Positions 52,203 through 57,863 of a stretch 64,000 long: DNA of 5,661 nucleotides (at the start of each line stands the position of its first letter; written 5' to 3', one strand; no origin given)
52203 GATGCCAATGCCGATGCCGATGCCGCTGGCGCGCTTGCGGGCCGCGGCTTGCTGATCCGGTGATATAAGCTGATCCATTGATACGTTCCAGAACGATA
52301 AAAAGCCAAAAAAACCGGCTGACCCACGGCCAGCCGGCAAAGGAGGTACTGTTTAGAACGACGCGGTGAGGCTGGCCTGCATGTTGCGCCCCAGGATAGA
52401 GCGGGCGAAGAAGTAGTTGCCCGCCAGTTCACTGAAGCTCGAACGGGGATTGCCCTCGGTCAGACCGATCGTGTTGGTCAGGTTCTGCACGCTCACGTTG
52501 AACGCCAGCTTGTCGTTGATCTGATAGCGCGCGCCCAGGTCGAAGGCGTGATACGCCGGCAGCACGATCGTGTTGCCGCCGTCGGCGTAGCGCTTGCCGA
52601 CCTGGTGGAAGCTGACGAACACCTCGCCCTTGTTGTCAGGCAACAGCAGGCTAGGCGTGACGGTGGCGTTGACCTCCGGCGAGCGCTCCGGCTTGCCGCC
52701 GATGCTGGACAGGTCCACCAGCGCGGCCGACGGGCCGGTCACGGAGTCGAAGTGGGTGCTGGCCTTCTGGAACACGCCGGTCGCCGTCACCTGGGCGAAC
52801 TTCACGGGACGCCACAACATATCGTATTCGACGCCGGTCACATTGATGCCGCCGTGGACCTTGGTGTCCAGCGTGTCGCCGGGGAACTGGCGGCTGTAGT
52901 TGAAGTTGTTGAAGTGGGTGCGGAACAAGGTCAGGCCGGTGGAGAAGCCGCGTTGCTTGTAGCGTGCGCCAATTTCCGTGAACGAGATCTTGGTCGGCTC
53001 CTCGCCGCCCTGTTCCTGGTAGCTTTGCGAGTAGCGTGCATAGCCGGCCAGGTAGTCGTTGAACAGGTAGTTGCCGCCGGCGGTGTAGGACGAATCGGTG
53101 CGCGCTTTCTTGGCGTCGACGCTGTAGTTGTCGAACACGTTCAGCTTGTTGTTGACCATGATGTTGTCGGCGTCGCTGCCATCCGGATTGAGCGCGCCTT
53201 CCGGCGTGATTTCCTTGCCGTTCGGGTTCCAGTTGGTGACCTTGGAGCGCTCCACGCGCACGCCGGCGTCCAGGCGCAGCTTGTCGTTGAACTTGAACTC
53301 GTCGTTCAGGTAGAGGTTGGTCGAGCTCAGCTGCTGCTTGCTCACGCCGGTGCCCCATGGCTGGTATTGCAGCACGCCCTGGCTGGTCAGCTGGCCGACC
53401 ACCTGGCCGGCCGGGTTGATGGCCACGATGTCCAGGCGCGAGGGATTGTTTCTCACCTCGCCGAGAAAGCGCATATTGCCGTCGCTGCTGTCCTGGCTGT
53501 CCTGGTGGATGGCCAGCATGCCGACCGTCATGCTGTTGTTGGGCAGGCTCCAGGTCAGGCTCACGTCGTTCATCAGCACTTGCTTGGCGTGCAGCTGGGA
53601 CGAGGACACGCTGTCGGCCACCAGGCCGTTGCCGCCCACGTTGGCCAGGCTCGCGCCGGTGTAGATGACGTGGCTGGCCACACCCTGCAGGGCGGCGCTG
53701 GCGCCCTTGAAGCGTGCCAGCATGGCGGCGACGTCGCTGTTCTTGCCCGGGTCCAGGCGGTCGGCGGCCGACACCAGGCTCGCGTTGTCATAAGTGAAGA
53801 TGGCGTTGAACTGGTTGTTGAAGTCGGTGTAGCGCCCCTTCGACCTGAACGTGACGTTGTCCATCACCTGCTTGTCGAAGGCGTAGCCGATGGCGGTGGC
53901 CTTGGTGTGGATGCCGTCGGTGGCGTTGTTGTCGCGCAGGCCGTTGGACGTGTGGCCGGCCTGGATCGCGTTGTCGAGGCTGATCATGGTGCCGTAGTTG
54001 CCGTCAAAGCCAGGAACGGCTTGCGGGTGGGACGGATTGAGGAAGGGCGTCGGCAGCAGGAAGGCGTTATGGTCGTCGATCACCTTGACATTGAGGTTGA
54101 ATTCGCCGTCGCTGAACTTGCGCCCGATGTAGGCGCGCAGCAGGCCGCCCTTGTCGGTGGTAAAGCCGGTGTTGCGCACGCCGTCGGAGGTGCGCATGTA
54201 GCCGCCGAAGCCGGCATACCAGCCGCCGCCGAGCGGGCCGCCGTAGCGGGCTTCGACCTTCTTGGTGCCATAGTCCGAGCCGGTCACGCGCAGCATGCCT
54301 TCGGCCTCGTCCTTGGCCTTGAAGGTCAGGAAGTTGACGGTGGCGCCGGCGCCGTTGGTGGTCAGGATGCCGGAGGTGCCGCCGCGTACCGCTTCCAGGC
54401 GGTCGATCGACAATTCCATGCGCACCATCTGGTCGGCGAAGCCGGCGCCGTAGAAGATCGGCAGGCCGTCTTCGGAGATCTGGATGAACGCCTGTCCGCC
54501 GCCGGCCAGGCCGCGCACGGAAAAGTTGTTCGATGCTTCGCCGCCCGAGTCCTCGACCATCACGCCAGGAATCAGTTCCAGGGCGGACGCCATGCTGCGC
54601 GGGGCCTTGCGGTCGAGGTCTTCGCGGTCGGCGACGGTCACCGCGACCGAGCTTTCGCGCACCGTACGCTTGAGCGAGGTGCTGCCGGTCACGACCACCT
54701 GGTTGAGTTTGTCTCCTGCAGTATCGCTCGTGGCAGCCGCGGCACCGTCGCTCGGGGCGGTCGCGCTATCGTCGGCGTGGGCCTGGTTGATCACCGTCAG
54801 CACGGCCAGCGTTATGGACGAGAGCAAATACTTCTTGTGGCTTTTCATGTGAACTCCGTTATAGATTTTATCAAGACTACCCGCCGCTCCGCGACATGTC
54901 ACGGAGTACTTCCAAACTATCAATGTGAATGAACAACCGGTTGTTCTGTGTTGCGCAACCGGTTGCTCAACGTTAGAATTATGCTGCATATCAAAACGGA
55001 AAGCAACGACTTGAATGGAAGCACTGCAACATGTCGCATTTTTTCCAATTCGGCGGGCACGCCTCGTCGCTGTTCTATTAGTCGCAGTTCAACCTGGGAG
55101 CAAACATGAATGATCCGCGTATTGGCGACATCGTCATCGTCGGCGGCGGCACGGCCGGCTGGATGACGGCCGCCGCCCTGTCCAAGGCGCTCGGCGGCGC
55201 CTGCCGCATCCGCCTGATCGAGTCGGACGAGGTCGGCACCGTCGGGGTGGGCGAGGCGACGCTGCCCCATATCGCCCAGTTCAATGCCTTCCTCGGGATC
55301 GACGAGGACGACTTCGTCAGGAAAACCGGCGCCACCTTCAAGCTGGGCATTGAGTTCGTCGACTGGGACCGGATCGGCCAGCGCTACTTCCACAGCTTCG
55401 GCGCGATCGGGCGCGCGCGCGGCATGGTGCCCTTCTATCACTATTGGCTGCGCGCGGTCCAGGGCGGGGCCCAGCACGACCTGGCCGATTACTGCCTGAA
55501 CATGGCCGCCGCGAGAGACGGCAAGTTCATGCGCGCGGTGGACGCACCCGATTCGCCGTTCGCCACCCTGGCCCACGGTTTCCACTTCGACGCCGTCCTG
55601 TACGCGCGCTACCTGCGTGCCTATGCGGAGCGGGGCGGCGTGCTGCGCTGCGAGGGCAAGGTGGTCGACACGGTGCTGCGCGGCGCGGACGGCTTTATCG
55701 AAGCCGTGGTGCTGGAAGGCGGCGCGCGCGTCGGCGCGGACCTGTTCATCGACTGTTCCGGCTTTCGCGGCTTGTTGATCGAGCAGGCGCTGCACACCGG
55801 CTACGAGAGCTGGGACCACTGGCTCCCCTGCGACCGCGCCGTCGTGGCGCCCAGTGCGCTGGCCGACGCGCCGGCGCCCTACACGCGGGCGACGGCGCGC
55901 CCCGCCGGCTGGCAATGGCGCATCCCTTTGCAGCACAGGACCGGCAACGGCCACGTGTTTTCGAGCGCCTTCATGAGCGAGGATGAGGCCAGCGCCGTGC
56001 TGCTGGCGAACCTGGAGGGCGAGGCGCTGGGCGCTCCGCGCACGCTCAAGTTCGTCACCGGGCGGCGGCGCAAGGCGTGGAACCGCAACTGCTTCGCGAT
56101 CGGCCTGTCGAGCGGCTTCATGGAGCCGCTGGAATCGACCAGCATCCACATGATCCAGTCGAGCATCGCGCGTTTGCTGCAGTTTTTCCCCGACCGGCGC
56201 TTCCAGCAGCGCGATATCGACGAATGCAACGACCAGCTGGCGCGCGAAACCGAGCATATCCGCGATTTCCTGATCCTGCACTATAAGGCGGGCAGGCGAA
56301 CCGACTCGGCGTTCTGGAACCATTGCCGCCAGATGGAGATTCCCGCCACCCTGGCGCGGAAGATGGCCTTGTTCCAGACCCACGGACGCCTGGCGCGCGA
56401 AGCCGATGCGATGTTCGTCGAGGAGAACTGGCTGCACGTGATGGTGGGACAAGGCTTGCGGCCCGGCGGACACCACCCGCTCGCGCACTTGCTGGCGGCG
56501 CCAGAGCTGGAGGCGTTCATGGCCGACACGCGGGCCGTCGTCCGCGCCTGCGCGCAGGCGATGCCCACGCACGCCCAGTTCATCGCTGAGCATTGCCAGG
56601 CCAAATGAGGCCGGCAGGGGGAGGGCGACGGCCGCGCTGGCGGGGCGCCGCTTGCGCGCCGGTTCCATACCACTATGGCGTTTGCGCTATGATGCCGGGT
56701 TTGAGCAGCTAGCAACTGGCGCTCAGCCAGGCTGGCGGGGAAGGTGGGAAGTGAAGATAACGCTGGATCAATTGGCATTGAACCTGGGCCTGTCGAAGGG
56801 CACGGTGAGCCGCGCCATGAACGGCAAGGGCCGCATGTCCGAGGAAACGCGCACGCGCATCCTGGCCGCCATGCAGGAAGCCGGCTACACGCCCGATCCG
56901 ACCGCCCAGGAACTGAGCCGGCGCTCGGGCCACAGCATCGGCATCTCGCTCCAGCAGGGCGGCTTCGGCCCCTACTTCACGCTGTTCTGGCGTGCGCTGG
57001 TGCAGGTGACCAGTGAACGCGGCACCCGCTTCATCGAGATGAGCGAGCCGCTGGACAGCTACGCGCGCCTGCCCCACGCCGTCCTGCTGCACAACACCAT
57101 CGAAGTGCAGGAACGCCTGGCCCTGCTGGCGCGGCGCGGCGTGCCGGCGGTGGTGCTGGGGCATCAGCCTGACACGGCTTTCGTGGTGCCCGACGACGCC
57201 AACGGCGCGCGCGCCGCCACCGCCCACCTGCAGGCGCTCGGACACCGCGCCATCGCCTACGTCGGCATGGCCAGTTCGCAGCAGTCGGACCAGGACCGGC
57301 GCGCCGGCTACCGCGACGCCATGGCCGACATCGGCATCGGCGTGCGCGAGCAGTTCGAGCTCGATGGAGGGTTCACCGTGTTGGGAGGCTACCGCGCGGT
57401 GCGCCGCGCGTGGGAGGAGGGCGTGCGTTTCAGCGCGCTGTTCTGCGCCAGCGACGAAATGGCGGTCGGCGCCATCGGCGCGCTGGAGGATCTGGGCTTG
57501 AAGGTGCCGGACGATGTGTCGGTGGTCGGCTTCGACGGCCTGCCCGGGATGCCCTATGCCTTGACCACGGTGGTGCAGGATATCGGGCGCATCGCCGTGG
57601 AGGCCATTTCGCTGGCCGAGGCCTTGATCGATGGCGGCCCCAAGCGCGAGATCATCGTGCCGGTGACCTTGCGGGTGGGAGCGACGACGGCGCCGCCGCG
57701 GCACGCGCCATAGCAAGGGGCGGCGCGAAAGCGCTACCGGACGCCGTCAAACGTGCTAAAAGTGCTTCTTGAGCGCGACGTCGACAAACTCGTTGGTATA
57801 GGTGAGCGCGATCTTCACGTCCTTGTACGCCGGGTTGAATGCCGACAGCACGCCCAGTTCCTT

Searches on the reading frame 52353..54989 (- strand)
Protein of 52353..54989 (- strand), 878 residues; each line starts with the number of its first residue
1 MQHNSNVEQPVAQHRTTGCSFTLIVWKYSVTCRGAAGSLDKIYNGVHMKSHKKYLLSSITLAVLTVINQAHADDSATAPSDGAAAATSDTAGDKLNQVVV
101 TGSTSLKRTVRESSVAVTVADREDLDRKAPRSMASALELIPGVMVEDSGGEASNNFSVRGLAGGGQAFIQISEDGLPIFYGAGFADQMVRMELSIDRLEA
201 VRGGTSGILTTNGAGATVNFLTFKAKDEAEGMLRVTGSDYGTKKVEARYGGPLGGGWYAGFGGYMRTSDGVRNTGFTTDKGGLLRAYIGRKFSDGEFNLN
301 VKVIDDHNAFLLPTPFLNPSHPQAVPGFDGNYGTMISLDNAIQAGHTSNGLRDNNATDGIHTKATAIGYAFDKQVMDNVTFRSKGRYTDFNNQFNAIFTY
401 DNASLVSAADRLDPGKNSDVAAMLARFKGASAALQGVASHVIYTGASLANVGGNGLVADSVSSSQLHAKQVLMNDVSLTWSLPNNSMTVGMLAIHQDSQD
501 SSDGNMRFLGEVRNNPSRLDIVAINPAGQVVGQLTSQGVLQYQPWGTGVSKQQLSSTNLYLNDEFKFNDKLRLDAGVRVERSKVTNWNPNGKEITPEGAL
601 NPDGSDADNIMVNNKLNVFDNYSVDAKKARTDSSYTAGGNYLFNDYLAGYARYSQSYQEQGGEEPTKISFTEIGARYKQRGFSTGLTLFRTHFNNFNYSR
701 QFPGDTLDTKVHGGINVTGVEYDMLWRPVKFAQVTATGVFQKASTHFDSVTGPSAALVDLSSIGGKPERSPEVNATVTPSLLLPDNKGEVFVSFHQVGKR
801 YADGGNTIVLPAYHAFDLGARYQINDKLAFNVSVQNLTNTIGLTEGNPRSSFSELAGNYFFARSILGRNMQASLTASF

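Call 3: search_protein_families(library=pfam, proteins=[window:52353-54989:-], max_evalue=0.01)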
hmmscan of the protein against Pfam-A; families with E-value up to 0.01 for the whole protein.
window:52353-54989:- (878 aa): 2 families
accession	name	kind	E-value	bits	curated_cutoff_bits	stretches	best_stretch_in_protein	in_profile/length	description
PF00593.30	TonB_dep_Rec_b-barrel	-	2.3e-20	74.3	27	1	330-837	35-436/436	TonB dependent receptor-like, beta-barrel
PF07715.20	Plug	-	9e-14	52.3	23.9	1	110-216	2-106/107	TonB-dependent Receptor Plug Domain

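Call 4: search_protein_families(library=ncbifam, proteins=[window:52353-54989:-], max_evalue=0.01)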
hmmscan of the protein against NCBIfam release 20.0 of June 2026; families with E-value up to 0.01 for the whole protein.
window:52353-54989:- (878 aa): 13 families
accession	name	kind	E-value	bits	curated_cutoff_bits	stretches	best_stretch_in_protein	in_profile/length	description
TIGR01783.1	TonB-siderophor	subfamily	1.7e-33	116.2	223.5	2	636-839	411-617/649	TonB-dependent siderophore receptor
NF053590.1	TonB_dep_TOL0244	equivalog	4.8e-21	75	645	2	93-279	8-196/604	TOL_0244 family TonB-dependent receptor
TIGR01786.1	TonB-hemlactrns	subfamily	5.6e-20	71.3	323.75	3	97-227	2-138/719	TonB-dependent hemoglobin/transferrin/lactoferrin family receptor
TIGR01785.1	TonB-hemin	subfamily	1.4e-17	63.4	316.85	3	96-227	2-133/677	TonB-dependent heme/hemoglobin receptor family protein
NF010010.0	PRK13483.1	equivalog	1.5e-16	59.5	927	1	83-236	20-176/660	ligand-gated channel protein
NF010038.0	PRK13513.1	equivalog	1.6e-15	56.7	942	1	77-235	17-177/659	ligand-gated channel protein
NF050067.1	TonBEntbctnRecCfrA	equivalog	6.7e-12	44.5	1200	1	93-232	24-167/698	TonB-dependent ferric enterobactin receptor CfrA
TIGR01779.1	TonB-B12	equivalog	2e-11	43.1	599.7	1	85-259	18-191/614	TonB-dependent vitamin B12 receptor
NF007465.0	PRK10044.1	equivalog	3.8e-10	38.6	803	1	64-222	42-186/726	ferrichrome porin FhuA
NF007478.2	PRK10064.1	equivalog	2.5e-09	35.9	745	1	93-235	28-170/663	catecholate siderophore receptor CirA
NF007926.1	PRK10641.1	equivalog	2.5e-07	29.6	836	1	85-230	17-161/617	TonB-dependent vitamin B12 receptor BtuB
TIGR01782.1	TonB-Xanth-Caul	subfamily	5.7e-07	28.2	310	1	806-843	803-840/868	TonB-dependent receptor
TIGR01776.1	TonB-tbp-lbp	subfamily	0.00024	19.1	468.8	0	44-161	7-118/946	lactoferrin/transferrin family TonB-dependent receptor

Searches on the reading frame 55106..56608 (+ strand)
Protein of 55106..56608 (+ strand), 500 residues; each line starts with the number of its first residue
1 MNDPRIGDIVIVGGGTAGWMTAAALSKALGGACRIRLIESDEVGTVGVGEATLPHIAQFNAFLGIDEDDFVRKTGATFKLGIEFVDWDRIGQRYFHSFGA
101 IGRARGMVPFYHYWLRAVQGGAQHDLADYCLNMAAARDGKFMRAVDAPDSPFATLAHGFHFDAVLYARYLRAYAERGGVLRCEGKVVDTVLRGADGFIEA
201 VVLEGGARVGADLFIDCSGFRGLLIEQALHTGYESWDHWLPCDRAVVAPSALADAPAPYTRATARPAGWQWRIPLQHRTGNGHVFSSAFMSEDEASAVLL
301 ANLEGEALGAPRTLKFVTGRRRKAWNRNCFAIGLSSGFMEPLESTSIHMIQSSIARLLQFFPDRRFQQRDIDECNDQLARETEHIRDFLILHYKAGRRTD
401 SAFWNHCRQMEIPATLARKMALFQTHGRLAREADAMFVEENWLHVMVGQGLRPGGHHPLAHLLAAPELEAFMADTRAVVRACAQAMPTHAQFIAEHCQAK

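Call 3: search_protein_families(library=pfam, proteins=[window:55106-56608:+], max_evalue=0.01)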
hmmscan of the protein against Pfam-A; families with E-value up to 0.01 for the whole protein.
window:55106-56608:+ (500 aa): 5 families
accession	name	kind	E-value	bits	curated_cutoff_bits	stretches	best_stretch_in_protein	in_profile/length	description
PF04820.20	Trp_halogenase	-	9.3e-192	638.3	21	1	8-463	1-456/458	Tryptophan halogenase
PF01266.30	DAO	-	1.3e-06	28.6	27.9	1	8-220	1-204/353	FAD dependent oxidoreductase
PF12831.13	FAD_oxidored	-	0.00027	20.8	27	0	154-219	83-145/416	FAD dependent oxidoreductase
PF13454.12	NAD_binding_9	-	0.0051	17.2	21.8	0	10-48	1-40/155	FAD-NAD(P)-binding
PF07992.20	Pyr_redox_2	-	0.0093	15.9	26.1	0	8-45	2-33/291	Pyridine nucleotide-disulphide oxidoreductase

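Call 4: search_protein_families(library=ncbifam, proteins=[window:55106-56608:+], max_evalue=0.01)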
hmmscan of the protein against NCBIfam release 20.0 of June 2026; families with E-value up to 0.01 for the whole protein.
window:55106-56608:+ (500 aa): 5 families
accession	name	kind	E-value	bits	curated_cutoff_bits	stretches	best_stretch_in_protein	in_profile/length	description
NF033113.0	halo_ClmS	equivalog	1.5e-06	27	900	1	8-87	4-84/570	chloramphenicol-biosynthetic FADH2-dependent halogenase CmlS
NF038171.1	maturase_LodB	equivalog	4.7e-05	22.6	400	1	8-73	1-64/361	lysine-epsilon-oxidase maturase LodB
NF005720.0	PRK07538.1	subfamily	0.00056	18.9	400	1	8-75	4-67/418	hypothetical protein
TIGR01988.1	Ubi-OHases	subfamily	0.0048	15.8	224.65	1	8-42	1-33/387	ubiquinone biosynthesis hydroxylase, UbiH/UbiF/VisC/COQ6 family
NF049967.1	QhpG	equivalog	0.006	15.5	240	1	169-297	90-207/423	flavin-dependent monooxygenase QhpG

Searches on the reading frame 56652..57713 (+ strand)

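Call 3: search_protein_families(library=pfam, proteins=[window:56652-57713:+], max_evalue=0.01)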
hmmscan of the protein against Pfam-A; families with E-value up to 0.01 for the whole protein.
window:56652-57713:+ (353 aa): 7 families
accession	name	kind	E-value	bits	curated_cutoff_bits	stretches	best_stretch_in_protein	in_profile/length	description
PF13377.12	Peripla_BP_3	-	1.6e-28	100.3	26.5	1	191-346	2-167/167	Periplasmic binding protein-like domain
PF00532.27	Peripla_BP_1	-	1.3e-15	58.1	22.2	1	154-297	71-226/281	Periplasmic binding proteins and sugar binding domain of LacI family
PF00356.27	LacI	-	9.7e-13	48.1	27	1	37-82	1-46/46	Bacterial regulatory proteins, lacI family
PF13407.12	Peripla_BP_4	-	4.5e-07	30.1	35.1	1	173-328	94-256/258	Periplasmic binding protein domain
PF13412.12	HTH_24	-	8.2e-06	25.7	21.9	0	35-57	17-39/48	Winged helix-turn-helix DNA-binding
PF13545.12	HTH_Crp_2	-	0.0027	18.1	27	0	29-57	16-44/70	Crp-like helix-turn-helix domain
PF01381.28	HTH_3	-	0.0061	17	23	0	34-66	8-40/55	Helix-turn-helix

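Call 4: search_protein_families(library=ncbifam, proteins=[window:56652-57713:+], max_evalue=0.01)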
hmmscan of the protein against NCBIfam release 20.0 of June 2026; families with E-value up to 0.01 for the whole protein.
window:56652-57713:+ (353 aa): 20 families
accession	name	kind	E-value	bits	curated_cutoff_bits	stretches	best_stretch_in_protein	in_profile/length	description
NF047341.1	lactose_RbsR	equivalog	1.4e-40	139.6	382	1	35-328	2-308/331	ribose utilization transcriptional repressor RbsR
NF007075.0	PRK09526.1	subfamily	2.5e-36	125.4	340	2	169-349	150-334/358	LacI family DNA-binding transcriptional regulator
NF008002.0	PRK10727.1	equivalog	7e-33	114.1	557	1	38-335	4-316/341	HTH-type transcriptional regulator GalR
NF007979.0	PRK10703.1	equivalog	3.4e-32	111.9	501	1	37-321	3-304/341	HTH-type transcriptional repressor PurR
NF007706.0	PRK10401.1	equivalog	1.3e-31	110.1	555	1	36-322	2-303/346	HTH-type transcriptional regulator GalS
NF008269.0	PRK11041.1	equivalog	8.2e-31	107.3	436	2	181-321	167-310/342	DNA-binding transcriptional regulator CytR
NF052440.1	TransRegGNTRPSEAE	equivalog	3.5e-28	98.6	400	2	140-333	119-318/333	HTH-type transcriptional regulator GntR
NF007743.0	PRK10423.1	equivalog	2.8e-27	95.7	531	1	38-316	4-301/330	ribose operon transcriptional repressor RbsR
NF051853.1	TransRegUriRCory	equivalog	9.1e-25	87.4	550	1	37-331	2-308/327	transcriptional regulator UriR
TIGR01481.1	ccpA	equivalog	2.9e-23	82.8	442.35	2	157-309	133-290/330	catabolite control protein A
NF011563.0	PRK14987.1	equivalog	5.3e-22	78.5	433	1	38-297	8-277/331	gluconate operon transcriptional repressor GntR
NF007449.0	PRK10014.1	subfamily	6.1e-20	71.5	310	2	171-282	155-266/342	Mal regulon transcriptional regulator MalI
NF047913.1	TransRegIdnR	equivalog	9.2e-19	67.9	500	2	192-298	174-278/331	DNA-binding transcriptional regulator IdnR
TIGR02417.1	fruct_sucro_rep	subfamily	1.8e-16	60.3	389.55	2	37-99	1-66/327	D-fructose-responsive transcription factor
NF008452.0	PRK11303.1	equivalog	1.5e-12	47.3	385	2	37-98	2-66/332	catabolite repressor/activator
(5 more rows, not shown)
